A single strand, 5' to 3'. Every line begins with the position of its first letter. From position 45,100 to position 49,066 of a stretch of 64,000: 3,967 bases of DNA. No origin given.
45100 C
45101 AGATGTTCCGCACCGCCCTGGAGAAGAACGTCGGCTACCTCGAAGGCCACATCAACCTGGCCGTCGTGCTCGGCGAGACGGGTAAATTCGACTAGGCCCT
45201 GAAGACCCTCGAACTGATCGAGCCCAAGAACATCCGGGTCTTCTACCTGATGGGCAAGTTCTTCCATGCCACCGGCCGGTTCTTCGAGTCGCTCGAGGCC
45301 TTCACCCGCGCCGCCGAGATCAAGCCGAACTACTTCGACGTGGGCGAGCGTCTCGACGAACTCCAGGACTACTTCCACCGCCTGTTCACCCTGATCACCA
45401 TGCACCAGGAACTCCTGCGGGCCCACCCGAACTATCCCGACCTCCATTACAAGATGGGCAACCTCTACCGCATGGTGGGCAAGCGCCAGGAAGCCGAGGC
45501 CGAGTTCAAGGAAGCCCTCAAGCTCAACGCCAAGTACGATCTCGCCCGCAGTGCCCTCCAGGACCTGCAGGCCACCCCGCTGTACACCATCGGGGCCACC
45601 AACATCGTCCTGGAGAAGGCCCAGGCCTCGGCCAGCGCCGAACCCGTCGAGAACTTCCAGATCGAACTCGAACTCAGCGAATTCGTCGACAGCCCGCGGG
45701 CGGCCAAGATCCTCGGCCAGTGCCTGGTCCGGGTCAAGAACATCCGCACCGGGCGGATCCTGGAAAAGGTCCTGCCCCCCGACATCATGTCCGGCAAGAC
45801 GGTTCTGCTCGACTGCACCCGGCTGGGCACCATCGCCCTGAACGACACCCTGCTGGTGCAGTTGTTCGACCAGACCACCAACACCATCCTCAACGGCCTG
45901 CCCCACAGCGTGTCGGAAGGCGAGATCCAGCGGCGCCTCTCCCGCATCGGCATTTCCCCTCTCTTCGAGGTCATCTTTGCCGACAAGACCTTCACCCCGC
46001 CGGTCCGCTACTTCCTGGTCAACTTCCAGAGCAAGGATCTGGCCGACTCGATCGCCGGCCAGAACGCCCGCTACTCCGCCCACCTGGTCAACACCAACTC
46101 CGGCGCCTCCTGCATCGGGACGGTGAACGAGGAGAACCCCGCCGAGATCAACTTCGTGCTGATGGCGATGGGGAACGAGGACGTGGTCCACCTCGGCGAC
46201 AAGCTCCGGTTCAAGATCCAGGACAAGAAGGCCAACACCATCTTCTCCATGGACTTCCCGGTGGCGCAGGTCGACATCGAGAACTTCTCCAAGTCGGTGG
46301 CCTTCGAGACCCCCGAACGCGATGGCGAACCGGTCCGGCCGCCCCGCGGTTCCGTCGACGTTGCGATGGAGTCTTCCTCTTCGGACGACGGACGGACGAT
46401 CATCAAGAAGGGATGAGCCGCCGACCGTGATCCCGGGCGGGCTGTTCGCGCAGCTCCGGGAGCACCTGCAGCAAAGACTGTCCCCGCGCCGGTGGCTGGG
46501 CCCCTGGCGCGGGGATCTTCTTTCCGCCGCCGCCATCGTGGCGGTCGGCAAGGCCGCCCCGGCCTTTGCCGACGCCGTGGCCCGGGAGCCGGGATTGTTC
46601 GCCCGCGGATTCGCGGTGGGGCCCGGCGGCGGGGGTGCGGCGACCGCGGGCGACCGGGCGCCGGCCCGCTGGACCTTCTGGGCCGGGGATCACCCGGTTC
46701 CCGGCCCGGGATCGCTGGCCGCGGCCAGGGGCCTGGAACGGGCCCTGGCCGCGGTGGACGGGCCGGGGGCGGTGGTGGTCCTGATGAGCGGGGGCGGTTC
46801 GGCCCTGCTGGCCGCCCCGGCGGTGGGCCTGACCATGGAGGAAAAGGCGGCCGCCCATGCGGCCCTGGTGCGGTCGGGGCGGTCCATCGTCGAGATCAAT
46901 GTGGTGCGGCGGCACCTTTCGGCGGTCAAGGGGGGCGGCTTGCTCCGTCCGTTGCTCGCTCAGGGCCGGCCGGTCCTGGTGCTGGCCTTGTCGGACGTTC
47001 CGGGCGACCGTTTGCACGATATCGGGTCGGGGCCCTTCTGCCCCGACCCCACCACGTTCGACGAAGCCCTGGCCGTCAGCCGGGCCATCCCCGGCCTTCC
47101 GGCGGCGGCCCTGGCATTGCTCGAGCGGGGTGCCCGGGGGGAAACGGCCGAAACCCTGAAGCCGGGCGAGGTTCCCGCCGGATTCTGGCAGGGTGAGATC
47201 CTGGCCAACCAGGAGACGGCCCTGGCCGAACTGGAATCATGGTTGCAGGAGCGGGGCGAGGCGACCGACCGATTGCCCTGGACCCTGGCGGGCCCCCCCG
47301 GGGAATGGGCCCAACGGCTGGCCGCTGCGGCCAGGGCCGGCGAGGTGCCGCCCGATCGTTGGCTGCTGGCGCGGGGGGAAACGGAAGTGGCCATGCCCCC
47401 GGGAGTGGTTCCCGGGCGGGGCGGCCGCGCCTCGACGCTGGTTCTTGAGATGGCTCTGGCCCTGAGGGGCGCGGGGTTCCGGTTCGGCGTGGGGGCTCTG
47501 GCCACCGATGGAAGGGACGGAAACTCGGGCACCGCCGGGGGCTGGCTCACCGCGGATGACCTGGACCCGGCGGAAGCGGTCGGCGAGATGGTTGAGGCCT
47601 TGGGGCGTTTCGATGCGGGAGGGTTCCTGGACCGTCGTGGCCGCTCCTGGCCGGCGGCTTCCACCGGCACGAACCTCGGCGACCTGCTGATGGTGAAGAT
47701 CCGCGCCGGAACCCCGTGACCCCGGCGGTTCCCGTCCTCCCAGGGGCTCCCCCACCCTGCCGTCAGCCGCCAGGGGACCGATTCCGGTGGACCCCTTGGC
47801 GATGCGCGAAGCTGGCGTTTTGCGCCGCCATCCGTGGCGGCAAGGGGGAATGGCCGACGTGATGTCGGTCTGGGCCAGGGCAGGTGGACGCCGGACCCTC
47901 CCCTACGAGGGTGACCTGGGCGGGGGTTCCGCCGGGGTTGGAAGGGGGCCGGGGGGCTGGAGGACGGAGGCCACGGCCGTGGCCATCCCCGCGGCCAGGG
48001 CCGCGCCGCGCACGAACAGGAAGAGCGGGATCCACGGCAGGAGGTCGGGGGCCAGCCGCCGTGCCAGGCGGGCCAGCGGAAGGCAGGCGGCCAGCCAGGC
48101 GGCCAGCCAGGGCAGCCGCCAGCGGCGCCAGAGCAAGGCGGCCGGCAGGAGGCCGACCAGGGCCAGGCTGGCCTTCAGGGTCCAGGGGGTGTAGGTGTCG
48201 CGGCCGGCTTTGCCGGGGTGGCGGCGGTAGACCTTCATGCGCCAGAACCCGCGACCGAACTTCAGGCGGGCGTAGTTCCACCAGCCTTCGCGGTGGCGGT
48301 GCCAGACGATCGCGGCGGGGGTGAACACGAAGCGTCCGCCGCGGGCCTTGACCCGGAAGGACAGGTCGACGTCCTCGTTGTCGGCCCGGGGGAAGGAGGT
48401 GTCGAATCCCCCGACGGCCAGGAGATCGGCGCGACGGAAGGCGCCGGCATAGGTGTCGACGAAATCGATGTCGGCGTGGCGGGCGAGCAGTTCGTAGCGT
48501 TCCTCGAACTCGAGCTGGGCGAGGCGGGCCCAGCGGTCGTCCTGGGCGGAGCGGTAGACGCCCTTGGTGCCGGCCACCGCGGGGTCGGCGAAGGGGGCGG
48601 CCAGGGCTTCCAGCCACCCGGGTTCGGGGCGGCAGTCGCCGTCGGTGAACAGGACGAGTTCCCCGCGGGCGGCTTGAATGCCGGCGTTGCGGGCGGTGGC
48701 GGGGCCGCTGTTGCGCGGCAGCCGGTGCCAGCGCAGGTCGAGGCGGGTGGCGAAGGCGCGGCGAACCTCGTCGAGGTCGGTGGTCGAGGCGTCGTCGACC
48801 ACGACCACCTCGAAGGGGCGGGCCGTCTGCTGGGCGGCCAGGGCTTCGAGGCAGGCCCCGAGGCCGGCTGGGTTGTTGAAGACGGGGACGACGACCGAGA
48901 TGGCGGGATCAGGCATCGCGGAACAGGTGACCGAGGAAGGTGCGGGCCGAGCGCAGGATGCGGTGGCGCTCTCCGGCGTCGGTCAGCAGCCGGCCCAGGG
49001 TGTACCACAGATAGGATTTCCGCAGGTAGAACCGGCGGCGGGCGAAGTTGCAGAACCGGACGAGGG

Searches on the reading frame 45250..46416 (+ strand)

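Call 17: search_protein_families(library=pfam, proteins=[window:45250-46416:+], max_evalue=0.001)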
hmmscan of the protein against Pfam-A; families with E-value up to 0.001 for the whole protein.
window:45250-46416:+ (388 aa): 6 families
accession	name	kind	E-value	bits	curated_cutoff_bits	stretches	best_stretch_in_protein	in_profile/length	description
PF07719.23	TPR_2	-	9.4e-10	38.3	27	1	63-93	1-31/34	Tetratricopeptide repeat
PF13414.12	TPR_11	-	1.5e-07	31.4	26.8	0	56-74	21-39/42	TPR repeat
PF00515.34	TPR_1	-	4.9e-07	29.7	27.8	1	64-95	2-33/34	Tetratricopeptide repeat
PF13181.12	TPR_8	-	2.9e-05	24.3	25.7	0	64-95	2-33/34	Tetratricopeptide repeat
PF13424.12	TPR_12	-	4.2e-05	24.1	30.1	0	52-92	33-74/77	Tetratricopeptide repeat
PF14559.12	TPR_19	-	0.00067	20.4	25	0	52-104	14-66/68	Tetratricopeptide repeat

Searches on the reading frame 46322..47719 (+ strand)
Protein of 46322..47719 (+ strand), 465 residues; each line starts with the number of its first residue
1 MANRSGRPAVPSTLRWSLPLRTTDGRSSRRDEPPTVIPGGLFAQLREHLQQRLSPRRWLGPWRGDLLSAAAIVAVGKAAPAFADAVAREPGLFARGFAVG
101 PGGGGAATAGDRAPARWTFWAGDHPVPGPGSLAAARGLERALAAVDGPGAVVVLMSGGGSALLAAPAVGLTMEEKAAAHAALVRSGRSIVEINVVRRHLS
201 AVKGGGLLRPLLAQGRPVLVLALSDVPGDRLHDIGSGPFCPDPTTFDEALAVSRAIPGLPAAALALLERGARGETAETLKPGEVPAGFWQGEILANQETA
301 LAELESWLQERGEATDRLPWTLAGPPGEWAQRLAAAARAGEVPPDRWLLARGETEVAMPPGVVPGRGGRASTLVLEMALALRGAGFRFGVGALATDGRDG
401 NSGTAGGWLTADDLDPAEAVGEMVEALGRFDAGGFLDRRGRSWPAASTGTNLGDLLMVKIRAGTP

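Call 6: search_protein_families(library=pfam, proteins=[window:46322-47719:+], max_evalue=0.1)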
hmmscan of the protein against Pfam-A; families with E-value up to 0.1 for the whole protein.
window:46322-47719:+ (465 aa): 2 families
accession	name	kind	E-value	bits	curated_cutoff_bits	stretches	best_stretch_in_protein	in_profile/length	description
PF13660.11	DUF4147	-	2e-48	165.3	23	1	68-255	40-219/234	Domain of unknown function (DUF4147)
PF05161.18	MOFRL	-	5.9e-15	55.8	28.3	1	347-454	2-106/106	MOFRL family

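Call 8: search_protein_families(library=ncbifam, proteins=[window:46322-47719:+], max_evalue=0.01)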
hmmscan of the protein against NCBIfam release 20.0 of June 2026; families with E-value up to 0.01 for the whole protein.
window:46322-47719:+ (465 aa): 2 families
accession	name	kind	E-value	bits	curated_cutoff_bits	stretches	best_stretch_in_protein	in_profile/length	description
NF041176.1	GlyK_Thmprot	equivalog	7e-37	127.6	550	1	69-455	36-391/397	glycerate 2-kinase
NF040791.1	gly_kin_Thpl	equivalog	1.8e-21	76.9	670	2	120-246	94-218/410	glycerate 2-kinase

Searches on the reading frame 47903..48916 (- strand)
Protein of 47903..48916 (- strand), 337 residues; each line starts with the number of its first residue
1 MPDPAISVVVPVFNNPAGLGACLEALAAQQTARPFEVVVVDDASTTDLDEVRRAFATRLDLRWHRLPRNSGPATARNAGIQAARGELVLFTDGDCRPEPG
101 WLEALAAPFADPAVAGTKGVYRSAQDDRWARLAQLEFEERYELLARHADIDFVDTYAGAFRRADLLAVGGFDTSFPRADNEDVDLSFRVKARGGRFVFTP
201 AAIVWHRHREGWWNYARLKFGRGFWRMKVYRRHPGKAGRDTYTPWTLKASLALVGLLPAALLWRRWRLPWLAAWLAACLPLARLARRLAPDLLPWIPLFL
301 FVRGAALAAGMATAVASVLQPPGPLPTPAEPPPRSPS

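Call 6: search_protein_families(library=pfam, proteins=[window:47903-48916:-], max_evalue=0.1)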
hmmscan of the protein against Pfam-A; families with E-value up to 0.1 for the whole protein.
window:47903-48916:- (337 aa): 6 families
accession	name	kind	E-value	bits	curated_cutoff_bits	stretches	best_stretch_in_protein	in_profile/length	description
PF00535.33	Glycos_transf_2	-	4.6e-30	105.2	23.3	1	7-161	1-160/168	Glycosyl transferase family 2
PF13641.12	Glyco_tranf_2_3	-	1e-24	88.3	27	1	4-220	1-225/230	Glycosyltransferase like family 2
PF10111.15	Glyco_tranf_2_2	-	8.9e-13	48.8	27.3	1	31-215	26-225/276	Glycosyltransferase like family 2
PF13506.12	Glyco_transf_21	-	9.2e-10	38.7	21.7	1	78-210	24-158/174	Glycosyl transferase family 21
PF13632.12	Glyco_trans_2_3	-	1.5e-08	35.1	27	1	88-275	2-166/198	Glycosyl transferase family group 2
PF18204.6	PGF-CTERM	-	0.036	14.5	18.8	1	249-265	6-22/23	PGF-CTERM motif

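Call 8: search_protein_families(library=ncbifam, proteins=[window:47903-48916:-], max_evalue=0.01)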
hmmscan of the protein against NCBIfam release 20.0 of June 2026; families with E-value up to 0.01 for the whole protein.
window:47903-48916:- (337 aa): 22 families
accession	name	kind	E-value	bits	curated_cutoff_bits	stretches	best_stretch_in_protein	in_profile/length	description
TIGR03965.1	mycofact_glyco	equivalog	3.9e-56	190.8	280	1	4-292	74-362/467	mycofactocin biosynthesis glycosyltransferase MftF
NF041875.1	EPS_EpsD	equivalog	1.4e-40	139.7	370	1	6-316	1-317/325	exopolysaccharide biosynthesis glycosyltransferase EpsD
NF007482.0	PRK10073.1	equivalog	1.9e-15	56.7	423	1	4-102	6-103/334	glycosyltransferase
TIGR04242.1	nodulat_NodC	equivalog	3.4e-15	55.9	550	1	4-136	48-185/395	chitooligosaccharide synthase NodC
TIGR04283.1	glyco_like_mftF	equivalog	1.8e-14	53.9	182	1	6-206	1-185/221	TIGR04283 family arsenosugar biosynthesis glycosyltransferase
TIGR03937.1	PgaC_IcaA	equivalog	3.1e-13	49.5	422.3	1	4-206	45-250/407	poly-beta-1,6-N-acetyl-D-glucosamine synthase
NF041394.1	GtaseAglG_Halo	equivalog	1.5e-12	47.5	440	1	21-210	20-219/304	glucosyl-dolichyl phosphate glucuronosyltransferase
NF038299.1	EPS_HpsN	equivalog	3.4e-12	46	425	1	4-113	1-110/317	hormogonium polysaccharide biosynthesis glycosyltransferase HpsN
NF047683.1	TeichurnBiosyTuaG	equivalog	9.4e-12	45.1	400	1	3-100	5-102/252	teichuronic acid biosynthesis protein TuaG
NF038302.1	EPS_HpsE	equivalog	1.8e-11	43.5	300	1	6-110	3-111/307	hormogonium polysaccharide biosynthesis glycosyltransferase HpsE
NF050819.1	PolSacchBiosHfsG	equivalog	2e-09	37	500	1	3-115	11-125/302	polysaccharide biosynthesis protein HfsG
NF010496.0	PRK13915.1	equivalog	2.5e-08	33.4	262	1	5-123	32-157/307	glucosyl-3-phosphoglycerate synthase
TIGR03469.1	HpnB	hypoth_equivalog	3.2e-08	33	379.25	1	4-107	44-158/386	hopene-associated glycosyltransferase HpnB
TIGR03472.1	HpnI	equivalog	4.5e-08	32.3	310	1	4-210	41-256/373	bacteriohopanetetrol glucosamine biosynthesis glycosyltransferase HpnI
NF050050.1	ProtGlycPglI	equivalog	1e-06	28.4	500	1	4-95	2-94/306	GalNAc(5)-diNAcBac-PP-undecaprenol beta-1,3-glucosyltransferase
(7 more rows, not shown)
